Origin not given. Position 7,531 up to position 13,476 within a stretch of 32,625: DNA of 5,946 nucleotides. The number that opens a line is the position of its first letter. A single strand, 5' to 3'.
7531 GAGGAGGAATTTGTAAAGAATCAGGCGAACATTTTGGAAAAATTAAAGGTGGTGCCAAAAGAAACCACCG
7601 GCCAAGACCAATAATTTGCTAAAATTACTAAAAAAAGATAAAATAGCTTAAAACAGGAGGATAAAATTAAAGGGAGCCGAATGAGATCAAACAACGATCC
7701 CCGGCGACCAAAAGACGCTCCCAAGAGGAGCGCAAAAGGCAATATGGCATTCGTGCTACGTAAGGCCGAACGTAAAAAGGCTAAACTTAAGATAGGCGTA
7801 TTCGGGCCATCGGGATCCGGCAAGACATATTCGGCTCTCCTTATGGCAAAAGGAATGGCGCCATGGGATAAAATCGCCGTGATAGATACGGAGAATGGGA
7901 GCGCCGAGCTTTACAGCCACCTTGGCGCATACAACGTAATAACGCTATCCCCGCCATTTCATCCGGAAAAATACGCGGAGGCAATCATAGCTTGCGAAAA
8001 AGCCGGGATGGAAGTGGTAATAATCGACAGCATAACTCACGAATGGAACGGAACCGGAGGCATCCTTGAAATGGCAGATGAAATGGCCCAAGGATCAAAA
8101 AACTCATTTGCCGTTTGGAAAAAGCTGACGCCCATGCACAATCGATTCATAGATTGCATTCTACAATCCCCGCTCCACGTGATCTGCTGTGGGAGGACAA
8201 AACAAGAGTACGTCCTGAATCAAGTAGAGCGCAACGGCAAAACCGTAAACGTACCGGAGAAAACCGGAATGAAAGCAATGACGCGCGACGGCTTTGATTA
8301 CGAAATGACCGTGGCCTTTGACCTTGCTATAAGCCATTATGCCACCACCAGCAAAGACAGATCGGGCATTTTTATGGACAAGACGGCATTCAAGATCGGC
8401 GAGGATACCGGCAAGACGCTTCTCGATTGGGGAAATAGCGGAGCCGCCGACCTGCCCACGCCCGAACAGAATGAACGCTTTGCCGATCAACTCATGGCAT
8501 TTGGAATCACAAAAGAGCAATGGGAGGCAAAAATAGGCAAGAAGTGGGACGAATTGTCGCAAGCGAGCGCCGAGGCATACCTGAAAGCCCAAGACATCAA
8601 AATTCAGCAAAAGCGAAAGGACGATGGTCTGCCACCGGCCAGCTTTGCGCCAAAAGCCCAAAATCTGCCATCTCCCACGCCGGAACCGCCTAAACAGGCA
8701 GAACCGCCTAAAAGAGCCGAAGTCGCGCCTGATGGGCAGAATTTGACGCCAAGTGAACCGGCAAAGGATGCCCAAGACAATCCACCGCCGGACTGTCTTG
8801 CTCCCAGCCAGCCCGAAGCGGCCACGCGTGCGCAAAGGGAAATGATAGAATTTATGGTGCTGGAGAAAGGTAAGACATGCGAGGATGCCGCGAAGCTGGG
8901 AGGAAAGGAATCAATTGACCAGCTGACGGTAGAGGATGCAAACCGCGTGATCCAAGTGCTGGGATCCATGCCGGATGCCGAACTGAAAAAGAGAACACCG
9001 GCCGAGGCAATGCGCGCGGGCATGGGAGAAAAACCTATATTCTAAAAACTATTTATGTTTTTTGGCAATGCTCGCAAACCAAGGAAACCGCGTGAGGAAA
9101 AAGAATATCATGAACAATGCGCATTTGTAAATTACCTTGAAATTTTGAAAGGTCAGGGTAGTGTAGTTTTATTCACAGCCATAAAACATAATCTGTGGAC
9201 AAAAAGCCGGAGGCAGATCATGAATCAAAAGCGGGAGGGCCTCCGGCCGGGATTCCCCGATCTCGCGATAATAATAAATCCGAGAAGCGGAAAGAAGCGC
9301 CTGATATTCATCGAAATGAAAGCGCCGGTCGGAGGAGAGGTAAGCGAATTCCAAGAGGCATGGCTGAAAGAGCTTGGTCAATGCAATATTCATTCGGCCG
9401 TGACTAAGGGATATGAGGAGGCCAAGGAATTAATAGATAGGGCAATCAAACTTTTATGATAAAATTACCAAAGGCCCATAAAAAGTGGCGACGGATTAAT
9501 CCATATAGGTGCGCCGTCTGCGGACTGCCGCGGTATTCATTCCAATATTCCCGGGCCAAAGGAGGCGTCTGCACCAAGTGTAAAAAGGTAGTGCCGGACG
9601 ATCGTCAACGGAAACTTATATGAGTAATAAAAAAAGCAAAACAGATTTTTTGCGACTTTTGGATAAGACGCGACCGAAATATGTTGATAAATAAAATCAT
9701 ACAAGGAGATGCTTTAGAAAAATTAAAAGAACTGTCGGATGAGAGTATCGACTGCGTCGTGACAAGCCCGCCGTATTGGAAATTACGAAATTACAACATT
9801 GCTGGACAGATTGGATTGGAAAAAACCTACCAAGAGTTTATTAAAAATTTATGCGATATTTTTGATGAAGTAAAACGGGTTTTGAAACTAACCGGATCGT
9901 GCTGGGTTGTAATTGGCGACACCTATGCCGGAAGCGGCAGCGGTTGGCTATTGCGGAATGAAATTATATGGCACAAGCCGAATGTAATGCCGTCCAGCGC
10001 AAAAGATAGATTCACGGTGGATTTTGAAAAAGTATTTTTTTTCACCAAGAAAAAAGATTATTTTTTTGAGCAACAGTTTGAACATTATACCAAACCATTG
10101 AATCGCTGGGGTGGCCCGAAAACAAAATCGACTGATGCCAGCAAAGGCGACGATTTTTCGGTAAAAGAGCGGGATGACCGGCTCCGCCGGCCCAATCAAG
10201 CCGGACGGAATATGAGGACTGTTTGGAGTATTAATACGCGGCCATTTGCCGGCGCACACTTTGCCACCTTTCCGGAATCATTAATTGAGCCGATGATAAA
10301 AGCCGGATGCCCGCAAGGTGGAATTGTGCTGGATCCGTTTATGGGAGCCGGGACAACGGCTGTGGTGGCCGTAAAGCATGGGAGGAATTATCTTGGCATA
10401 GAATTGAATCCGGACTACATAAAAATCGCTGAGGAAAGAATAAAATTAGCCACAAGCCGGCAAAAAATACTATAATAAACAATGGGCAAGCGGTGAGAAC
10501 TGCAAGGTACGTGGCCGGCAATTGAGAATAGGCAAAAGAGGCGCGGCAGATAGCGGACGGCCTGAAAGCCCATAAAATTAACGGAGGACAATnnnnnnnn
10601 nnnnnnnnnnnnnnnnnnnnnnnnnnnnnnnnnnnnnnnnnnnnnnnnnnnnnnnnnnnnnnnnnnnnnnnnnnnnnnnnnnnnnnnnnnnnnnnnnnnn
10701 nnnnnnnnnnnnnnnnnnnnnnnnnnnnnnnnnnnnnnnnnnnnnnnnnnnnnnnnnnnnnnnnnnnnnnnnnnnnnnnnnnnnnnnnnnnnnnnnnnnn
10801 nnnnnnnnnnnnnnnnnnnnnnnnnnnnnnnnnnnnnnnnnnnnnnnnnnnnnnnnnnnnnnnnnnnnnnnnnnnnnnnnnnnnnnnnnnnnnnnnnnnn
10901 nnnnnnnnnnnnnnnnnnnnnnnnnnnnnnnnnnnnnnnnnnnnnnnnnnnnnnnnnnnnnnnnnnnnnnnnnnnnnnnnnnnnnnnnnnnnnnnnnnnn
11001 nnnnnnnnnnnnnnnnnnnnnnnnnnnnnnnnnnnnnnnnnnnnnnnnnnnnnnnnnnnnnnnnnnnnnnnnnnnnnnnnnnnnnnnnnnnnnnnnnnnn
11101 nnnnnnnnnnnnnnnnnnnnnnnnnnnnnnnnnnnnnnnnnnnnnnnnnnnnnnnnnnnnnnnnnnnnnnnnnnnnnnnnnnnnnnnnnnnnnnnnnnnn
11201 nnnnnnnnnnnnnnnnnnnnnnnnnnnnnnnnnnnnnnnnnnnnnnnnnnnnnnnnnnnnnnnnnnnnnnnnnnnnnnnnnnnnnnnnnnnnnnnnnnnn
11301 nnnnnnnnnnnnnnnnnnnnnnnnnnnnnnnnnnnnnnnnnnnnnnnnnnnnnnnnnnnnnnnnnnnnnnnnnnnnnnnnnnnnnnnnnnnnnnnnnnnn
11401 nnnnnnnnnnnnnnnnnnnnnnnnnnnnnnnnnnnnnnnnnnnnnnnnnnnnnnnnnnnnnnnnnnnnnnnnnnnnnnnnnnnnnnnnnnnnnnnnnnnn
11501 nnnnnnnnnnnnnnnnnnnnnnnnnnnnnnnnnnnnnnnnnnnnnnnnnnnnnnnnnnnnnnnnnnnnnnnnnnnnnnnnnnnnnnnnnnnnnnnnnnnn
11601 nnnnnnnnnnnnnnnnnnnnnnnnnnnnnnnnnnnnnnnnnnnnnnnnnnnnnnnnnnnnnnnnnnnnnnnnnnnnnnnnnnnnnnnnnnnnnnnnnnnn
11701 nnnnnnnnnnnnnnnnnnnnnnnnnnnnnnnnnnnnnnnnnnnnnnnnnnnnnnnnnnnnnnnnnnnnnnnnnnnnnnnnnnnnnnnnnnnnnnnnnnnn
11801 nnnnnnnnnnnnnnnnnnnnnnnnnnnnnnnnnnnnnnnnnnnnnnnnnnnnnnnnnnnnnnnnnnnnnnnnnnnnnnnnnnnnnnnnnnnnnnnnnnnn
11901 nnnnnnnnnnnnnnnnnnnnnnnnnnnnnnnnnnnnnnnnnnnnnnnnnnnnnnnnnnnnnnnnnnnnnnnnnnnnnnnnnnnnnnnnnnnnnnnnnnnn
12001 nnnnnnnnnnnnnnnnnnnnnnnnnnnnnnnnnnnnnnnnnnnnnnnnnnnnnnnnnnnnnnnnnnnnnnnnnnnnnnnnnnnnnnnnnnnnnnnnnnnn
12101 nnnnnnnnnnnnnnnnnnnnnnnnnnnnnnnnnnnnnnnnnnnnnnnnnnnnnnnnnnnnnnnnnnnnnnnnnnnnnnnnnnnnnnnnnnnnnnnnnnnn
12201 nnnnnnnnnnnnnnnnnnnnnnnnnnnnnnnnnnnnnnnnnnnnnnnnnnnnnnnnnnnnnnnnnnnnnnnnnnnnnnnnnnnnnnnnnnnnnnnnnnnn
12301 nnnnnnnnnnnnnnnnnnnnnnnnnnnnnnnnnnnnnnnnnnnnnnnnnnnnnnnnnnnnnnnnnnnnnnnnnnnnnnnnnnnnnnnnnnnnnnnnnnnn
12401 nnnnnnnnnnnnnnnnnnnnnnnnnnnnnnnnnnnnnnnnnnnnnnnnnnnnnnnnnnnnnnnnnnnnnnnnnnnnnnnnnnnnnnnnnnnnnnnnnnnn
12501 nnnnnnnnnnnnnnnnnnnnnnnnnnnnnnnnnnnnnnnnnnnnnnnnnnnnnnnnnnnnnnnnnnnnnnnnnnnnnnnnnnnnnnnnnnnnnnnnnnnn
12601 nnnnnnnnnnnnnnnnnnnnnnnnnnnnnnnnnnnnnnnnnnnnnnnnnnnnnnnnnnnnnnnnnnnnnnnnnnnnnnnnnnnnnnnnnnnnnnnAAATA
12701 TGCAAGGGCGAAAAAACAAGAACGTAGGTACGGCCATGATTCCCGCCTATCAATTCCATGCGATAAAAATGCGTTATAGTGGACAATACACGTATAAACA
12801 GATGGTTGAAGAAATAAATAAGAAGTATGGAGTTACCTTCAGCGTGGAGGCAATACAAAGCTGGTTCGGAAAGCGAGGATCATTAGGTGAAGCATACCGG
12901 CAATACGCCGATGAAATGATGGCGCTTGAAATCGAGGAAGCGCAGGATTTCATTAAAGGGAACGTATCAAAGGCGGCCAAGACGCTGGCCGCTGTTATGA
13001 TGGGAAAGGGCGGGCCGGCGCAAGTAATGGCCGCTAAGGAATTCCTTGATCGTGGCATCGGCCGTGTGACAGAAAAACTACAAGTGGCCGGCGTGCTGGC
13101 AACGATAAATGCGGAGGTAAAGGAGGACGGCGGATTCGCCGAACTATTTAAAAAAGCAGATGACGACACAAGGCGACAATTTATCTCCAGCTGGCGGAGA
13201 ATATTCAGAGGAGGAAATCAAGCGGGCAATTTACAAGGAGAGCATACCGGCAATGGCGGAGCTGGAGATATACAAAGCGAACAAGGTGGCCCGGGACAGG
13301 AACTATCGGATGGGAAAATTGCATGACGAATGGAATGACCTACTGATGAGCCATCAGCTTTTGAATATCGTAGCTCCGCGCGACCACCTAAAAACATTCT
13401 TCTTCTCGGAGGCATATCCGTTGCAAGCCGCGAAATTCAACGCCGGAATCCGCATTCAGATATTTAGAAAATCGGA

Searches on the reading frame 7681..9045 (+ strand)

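Call 8: search_protein_families(library=pfam, proteins=[window:7681-9045:+], max_evalue=0.01)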
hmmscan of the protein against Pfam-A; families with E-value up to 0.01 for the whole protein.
window:7681-9045:+ (454 aa): 1 family
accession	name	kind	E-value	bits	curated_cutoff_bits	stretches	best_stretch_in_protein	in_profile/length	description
PF13479.12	AAA_24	-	2.9e-19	70.1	27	1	35-223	2-172/195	AAA domain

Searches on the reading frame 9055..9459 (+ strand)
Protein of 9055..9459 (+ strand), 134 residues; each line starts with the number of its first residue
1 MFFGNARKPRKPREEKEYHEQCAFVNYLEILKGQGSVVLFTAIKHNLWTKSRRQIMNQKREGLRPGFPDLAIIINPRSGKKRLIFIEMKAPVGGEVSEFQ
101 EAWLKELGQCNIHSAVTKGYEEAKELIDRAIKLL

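Call 57: search_protein_families(library=phrogs, proteins=[window:9055-9459:+], max_evalue=0.001)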
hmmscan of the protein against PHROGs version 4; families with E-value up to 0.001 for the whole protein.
window:9055-9459:+ (134 aa): 3 families
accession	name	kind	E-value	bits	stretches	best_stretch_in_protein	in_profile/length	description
phrog_824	-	unknown function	5e-22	80.1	1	8-132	57-176/265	-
phrog_5702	-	DNA, RNA and nucleotide metabolism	1.1e-06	29.5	1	62-129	2-65/70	Holliday junction resolvase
phrog_93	-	DNA, RNA and nucleotide metabolism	5.3e-05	23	1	64-131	380-442/613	endonuclease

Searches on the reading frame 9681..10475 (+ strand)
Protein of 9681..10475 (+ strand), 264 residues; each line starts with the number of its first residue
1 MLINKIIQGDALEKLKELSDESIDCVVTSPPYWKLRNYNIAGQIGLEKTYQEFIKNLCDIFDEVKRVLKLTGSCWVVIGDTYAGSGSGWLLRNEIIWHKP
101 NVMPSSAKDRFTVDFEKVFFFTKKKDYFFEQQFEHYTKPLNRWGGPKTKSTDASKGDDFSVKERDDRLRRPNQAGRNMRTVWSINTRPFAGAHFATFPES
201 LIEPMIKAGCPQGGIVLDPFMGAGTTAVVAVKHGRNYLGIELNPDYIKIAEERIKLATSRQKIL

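Call 8: search_protein_families(library=pfam, proteins=[window:9681-10475:+], max_evalue=0.01)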
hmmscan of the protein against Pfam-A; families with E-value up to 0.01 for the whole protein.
window:9681-10475:+ (264 aa): 8 families
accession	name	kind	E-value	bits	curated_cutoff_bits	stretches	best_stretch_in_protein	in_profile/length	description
PF01555.25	N6_N4_Mtase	-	1.5e-49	169.4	26.7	1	23-252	1-221/221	DNA methylase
PF09445.16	Methyltransf_15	-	7.2e-05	22.9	22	0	6-50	53-98/165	RNA cap guanine-N2 methyltransferase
PF08241.18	Methyltransf_11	-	0.00044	21.3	21.2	0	221-255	5-39/95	Methyltransferase domain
PF02475.24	TRM5-TYW2_MTfase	-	0.00058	20.3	28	1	211-262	35-88/164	TRM5/TYW2 methyltransferase domain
PF13847.12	Methyltransf_31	-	0.0022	18.1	27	0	6-75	58-108/145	Methyltransferase domain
PF01170.24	UPF0020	-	0.0055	16.9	22.3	0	13-63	113-158/197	RMKL-like, methyltransferase domain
PF02086.21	MethyltransfD12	-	0.0069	16.6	22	0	202-255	12-63/253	D12 class N6 adenine-specific DNA methyltransferase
PF13649.12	Methyltransf_25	-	0.007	17.5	27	0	216-255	1-42/97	Methyltransferase domain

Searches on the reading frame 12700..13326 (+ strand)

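Call 8: search_protein_families(library=pfam, proteins=[window:12700-13326:+], max_evalue=0.01)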
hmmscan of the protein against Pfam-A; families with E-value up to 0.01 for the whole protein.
window:12700-13326:+ (208 aa): 0 families

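Call 9: search_protein_families(library=phrogs, proteins=[window:12700-13326:+], max_evalue=0.01)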
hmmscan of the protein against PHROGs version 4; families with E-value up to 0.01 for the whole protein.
window:12700-13326:+ (208 aa): 1 family
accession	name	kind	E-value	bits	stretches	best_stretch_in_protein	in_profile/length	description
phrog_2538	-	head and packaging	0.0044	18.1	1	36-143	21-116/129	terminase small subunit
